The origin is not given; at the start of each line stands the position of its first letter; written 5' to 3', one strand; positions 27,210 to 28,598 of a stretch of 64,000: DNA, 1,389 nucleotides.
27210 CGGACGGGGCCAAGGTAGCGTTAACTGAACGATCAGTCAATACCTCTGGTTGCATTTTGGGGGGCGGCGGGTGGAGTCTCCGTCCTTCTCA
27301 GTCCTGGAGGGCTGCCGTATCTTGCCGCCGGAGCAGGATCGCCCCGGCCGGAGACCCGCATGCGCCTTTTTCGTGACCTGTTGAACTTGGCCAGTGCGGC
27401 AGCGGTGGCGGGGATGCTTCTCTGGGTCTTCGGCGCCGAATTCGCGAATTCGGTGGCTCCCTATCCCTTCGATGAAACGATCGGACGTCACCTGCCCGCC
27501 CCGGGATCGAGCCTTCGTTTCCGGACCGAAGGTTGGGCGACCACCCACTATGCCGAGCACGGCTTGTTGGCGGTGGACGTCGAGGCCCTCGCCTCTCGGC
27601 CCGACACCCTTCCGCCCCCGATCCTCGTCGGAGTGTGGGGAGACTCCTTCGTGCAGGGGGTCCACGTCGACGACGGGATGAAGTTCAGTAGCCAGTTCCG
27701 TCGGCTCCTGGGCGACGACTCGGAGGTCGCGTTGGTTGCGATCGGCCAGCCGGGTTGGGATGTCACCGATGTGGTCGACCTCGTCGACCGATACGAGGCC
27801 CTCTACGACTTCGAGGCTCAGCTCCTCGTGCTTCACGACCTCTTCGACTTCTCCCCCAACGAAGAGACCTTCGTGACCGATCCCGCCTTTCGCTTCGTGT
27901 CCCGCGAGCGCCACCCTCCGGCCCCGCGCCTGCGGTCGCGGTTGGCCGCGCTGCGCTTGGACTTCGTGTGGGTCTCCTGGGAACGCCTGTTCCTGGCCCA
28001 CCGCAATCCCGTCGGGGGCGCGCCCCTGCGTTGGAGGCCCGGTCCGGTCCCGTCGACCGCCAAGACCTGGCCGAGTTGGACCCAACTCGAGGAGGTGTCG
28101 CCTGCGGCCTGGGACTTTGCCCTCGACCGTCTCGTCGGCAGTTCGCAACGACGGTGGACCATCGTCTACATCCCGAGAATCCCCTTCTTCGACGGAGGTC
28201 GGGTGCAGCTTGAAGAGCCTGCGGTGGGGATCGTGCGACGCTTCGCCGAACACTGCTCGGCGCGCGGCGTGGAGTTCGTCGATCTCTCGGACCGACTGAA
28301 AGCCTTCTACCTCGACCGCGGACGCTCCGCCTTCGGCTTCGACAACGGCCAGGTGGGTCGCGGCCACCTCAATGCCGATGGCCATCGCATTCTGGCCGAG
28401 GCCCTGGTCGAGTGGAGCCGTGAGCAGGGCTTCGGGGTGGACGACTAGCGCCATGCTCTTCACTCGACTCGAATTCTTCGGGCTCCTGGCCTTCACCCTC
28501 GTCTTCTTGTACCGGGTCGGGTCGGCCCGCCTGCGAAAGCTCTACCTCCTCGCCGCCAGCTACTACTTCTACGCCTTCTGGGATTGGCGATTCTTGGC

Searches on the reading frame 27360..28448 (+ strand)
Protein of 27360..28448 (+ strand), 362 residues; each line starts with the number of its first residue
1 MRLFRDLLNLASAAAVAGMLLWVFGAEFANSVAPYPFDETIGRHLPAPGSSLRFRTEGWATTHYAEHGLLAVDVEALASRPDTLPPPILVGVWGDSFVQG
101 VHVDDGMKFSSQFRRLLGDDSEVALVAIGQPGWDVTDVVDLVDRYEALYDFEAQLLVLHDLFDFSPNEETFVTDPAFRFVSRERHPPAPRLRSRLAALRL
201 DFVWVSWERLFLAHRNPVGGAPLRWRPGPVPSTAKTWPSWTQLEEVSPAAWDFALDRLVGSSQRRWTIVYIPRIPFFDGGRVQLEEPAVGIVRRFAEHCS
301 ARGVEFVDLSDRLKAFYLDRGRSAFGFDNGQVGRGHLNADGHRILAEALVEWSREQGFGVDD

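Call 40: search_protein_families(library=pfam, proteins=[window:27360-28448:+], max_evalue=0.00001)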
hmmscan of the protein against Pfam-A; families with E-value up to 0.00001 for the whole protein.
window:27360-28448:+ (362 aa): 1 family
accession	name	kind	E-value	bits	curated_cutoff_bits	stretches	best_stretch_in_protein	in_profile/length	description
PF13472.12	Lipase_GDSL_2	-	7e-08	33.6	32.9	0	246-344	79-178/178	GDSL-like Lipase/Acylhydrolase family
